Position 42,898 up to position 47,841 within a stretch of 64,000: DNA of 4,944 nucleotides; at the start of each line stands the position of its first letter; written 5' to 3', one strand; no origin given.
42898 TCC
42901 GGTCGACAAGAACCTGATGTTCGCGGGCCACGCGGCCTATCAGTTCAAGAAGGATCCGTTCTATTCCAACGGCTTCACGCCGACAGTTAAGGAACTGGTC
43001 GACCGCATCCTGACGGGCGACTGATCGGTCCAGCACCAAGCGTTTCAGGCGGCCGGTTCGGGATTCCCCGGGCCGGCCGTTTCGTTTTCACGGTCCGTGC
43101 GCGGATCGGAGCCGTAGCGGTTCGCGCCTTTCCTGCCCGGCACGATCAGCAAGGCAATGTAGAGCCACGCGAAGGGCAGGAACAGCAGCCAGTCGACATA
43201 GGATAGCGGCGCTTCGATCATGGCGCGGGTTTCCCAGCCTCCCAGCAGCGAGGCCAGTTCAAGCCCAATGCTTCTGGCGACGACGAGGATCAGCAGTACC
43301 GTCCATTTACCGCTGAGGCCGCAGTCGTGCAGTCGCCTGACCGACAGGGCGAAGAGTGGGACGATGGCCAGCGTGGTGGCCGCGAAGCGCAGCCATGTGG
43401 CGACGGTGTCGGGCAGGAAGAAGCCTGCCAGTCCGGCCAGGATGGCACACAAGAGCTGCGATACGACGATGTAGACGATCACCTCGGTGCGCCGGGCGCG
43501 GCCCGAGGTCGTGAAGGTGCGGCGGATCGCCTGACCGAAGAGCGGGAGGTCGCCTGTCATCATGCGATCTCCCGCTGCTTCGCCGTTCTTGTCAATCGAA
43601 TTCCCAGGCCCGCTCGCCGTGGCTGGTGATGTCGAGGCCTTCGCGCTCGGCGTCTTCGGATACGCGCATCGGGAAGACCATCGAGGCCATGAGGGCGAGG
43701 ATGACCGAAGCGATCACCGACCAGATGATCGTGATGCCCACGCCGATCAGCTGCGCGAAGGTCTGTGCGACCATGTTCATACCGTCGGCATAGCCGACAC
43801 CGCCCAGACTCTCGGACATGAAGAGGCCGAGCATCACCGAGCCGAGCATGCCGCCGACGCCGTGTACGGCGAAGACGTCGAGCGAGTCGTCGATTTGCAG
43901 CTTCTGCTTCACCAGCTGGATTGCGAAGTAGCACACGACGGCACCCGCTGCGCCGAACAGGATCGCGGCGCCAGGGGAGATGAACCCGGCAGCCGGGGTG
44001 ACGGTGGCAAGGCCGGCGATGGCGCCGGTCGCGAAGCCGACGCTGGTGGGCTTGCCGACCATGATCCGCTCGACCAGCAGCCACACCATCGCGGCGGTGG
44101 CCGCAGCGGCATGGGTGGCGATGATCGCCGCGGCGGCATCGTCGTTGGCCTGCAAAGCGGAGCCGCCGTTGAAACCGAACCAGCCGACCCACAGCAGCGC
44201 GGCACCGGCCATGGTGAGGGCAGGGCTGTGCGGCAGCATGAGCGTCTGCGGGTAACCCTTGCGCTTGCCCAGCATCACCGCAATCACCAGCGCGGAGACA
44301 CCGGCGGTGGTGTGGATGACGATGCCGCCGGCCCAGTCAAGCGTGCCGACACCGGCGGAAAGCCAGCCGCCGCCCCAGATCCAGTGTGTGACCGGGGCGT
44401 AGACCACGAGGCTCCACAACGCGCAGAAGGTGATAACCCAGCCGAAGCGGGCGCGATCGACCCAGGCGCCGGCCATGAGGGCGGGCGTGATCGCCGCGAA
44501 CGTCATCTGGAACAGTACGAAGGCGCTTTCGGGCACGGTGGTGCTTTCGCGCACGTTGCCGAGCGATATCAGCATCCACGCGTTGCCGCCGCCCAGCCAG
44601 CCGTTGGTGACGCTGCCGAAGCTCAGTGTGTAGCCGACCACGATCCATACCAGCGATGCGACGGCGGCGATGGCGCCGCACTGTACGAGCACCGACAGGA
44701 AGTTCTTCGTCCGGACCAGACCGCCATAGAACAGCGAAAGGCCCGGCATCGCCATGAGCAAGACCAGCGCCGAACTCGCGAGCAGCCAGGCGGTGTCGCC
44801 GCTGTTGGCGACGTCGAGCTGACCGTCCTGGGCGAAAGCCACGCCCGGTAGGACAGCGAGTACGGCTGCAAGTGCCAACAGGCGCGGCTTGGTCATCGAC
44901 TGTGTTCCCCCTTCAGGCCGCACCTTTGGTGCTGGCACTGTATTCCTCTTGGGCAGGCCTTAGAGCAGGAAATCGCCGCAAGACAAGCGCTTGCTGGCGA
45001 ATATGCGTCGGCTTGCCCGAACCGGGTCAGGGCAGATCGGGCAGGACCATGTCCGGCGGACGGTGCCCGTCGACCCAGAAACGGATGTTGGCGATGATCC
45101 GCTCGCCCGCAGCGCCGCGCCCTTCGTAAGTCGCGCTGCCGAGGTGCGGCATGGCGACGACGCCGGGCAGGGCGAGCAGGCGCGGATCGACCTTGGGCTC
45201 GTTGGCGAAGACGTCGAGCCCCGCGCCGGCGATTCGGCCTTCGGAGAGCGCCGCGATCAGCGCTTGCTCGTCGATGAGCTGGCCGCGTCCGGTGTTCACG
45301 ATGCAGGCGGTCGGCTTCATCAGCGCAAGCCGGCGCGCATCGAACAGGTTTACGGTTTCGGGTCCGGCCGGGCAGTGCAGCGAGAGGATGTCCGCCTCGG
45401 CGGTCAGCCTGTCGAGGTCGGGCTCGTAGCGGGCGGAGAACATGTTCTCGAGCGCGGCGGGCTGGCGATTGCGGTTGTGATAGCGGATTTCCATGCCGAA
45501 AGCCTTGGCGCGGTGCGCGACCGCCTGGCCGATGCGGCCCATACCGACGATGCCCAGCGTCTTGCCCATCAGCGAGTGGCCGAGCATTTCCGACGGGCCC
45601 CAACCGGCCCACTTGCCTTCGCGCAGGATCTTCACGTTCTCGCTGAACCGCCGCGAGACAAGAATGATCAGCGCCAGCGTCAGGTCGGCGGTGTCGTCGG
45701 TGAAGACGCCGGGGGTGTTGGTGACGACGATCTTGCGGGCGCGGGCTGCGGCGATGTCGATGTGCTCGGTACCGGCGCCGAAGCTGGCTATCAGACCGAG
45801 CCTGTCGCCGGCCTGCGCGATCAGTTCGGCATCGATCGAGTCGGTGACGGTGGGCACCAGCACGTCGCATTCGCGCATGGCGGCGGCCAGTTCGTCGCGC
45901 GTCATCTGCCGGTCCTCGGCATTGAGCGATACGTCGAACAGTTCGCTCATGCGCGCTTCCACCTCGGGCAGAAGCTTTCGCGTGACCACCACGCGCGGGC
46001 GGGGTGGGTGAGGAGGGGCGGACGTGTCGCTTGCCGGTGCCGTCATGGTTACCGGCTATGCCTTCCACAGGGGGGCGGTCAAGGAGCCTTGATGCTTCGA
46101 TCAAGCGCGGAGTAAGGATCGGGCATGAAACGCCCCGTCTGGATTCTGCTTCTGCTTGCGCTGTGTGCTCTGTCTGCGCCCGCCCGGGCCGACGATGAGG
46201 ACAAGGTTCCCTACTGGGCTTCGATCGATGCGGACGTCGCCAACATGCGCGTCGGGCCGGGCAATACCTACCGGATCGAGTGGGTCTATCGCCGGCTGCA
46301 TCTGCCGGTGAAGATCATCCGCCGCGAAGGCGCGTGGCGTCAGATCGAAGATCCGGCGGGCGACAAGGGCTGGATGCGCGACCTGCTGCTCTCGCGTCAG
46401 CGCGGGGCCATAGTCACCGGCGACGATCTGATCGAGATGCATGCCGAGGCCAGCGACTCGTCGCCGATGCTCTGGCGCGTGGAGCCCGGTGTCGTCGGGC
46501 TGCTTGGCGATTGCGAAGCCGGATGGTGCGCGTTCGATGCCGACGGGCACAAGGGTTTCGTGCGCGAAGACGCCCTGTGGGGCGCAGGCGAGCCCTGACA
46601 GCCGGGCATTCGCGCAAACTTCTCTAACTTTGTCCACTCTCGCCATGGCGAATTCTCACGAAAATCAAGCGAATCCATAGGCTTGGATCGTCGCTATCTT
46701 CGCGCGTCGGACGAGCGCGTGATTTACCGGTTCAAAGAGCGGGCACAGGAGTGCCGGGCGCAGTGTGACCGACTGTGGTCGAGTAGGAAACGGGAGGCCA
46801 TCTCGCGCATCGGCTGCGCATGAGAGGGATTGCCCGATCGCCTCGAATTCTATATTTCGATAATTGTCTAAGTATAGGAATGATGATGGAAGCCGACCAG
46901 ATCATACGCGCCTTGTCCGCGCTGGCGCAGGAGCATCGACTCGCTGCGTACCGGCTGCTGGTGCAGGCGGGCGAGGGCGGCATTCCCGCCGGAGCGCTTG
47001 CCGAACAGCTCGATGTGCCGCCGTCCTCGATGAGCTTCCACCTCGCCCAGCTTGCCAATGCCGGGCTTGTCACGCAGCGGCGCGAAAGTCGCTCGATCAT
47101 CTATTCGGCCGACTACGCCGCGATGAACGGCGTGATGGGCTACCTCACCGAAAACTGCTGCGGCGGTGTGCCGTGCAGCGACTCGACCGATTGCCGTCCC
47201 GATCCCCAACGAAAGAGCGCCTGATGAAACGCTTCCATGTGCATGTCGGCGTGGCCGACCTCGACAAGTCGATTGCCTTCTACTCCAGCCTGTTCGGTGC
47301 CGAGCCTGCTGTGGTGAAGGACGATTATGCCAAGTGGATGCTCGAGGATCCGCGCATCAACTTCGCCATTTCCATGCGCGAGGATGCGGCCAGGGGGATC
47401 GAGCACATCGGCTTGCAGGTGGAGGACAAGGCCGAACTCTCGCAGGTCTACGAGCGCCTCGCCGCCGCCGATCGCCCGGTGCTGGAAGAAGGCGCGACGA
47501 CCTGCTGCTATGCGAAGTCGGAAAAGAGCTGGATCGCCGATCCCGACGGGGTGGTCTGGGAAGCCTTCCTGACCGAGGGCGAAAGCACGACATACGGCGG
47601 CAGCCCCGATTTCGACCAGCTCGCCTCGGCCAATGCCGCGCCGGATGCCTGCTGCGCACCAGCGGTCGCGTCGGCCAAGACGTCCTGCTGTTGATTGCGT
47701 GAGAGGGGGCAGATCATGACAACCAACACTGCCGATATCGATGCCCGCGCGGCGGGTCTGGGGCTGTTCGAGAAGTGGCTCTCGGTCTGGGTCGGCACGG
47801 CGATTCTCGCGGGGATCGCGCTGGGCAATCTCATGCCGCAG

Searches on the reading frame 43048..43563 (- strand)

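Call 59: search_protein_families(library=pfam, proteins=[window:43048-43563:-], max_evalue=0.001)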
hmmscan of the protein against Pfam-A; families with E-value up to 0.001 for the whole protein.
window:43048-43563:- (172 aa): 1 family
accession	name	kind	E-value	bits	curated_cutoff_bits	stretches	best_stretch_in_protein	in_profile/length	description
PF05656.20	DUF805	-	1.6e-15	57.9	25.7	1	17-151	2-110/111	Protein of unknown function (DUF805)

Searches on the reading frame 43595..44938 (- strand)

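Call 59: search_protein_families(library=pfam, proteins=[window:43595-44938:-], max_evalue=0.001)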
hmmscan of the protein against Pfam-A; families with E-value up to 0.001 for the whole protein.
window:43595-44938:- (448 aa): 1 family
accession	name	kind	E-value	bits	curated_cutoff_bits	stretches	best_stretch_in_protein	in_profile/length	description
PF00909.26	Ammonium_transp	-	1.1e-104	350.8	23.2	1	50-444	1-398/399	Ammonium Transporter Family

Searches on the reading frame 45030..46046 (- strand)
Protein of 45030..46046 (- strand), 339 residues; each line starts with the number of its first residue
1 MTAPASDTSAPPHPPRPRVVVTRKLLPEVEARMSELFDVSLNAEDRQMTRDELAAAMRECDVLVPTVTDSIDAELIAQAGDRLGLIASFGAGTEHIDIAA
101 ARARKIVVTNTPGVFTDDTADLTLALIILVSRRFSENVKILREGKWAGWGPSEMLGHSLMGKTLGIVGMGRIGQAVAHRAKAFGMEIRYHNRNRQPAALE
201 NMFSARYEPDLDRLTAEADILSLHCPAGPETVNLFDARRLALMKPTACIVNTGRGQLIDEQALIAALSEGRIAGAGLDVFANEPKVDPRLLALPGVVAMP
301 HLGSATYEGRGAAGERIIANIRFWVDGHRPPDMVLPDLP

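Call 58: search_protein_families(library=pfam, proteins=[window:45030-46046:-], max_evalue=0.001)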
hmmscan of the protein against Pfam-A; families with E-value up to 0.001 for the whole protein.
window:45030-46046:- (339 aa): 3 families
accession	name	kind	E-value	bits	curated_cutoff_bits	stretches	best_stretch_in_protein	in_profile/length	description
PF02826.25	2-Hacid_dh_C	-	7.3e-61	205.1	25.1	1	124-303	1-178/178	D-isomer specific 2-hydroxyacid dehydrogenase, NAD binding domain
PF00389.36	2-Hacid_dh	-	6.3e-27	94.3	24.6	1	19-334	1-133/134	D-isomer specific 2-hydroxyacid dehydrogenase, catalytic domain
PF03446.21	NAD_binding_2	-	0.00014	22.4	21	1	164-271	2-111/161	NAD binding domain of 6-phosphogluconate dehydrogenase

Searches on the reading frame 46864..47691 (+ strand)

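Call 58: search_protein_families(library=pfam, proteins=[window:46864-47691:+], max_evalue=0.001)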
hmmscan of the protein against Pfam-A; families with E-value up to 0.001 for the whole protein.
window:46864-47691:+ (276 aa): 2 families
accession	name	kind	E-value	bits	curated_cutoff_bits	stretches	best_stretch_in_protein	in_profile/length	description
PF00903.31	Glyoxalase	-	3.9e-12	47.1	20.6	1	125-233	4-120/121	Glyoxalase/Bleomycin resistance protein/Dioxygenase superfamily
PF18029.7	Glyoxalase_6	-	9.3e-05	23.5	23.6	0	127-231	3-102/106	Glyoxalase-like domain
